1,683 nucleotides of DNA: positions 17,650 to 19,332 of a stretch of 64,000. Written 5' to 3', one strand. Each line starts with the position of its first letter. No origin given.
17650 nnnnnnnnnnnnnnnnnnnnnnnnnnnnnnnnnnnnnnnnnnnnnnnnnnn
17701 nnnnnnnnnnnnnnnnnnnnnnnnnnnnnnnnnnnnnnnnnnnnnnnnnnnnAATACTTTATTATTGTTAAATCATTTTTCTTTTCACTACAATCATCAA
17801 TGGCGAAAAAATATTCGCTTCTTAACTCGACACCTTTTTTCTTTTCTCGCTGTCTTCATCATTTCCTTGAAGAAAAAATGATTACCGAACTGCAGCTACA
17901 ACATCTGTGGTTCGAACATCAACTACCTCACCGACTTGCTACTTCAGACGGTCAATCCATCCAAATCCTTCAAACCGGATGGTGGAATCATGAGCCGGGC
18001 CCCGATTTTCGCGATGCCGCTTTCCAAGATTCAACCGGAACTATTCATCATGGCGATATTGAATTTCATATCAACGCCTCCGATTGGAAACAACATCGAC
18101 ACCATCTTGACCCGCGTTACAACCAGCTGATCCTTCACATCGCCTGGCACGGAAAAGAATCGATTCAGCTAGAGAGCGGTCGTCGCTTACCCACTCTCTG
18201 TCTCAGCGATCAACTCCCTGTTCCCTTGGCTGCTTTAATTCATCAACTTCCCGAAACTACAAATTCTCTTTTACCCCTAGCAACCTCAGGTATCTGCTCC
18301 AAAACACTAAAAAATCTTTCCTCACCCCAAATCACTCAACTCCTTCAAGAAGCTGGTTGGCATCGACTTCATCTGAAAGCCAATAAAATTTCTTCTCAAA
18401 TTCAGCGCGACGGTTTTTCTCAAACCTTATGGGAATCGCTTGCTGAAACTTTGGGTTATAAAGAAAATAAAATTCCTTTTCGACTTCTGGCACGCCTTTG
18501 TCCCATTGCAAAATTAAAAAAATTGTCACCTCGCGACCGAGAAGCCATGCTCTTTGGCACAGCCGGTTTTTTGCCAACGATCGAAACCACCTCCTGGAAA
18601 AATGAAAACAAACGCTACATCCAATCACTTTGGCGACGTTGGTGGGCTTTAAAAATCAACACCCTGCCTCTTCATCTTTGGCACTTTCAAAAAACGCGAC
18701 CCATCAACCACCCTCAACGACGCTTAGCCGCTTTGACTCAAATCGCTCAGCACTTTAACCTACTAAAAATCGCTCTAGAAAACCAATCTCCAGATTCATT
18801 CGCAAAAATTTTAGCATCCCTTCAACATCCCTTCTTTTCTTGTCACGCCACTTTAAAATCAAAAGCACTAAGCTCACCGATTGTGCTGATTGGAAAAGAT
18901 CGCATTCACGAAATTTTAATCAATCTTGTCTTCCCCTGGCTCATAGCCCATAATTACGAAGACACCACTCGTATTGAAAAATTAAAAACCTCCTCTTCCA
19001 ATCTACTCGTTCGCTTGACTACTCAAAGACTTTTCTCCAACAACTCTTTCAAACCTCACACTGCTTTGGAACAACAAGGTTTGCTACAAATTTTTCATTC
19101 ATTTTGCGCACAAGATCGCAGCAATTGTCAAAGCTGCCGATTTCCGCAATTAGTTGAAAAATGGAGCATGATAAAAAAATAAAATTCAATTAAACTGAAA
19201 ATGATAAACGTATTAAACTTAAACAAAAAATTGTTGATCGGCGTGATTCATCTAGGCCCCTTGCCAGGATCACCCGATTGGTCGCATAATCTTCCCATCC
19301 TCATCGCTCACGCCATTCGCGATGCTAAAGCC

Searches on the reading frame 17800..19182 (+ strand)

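Call 72: search_protein_families(library=pfam, proteins=[window:17800-19182:+], max_evalue=0.0001)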
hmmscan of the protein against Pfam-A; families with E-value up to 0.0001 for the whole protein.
window:17800-19182:+ (460 aa): 1 family
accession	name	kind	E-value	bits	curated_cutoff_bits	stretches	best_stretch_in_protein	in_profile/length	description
PF11013.13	DUF2851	-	3.8e-67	227.3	25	1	32-390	3-355/375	Protein of unknown function (DUF2851)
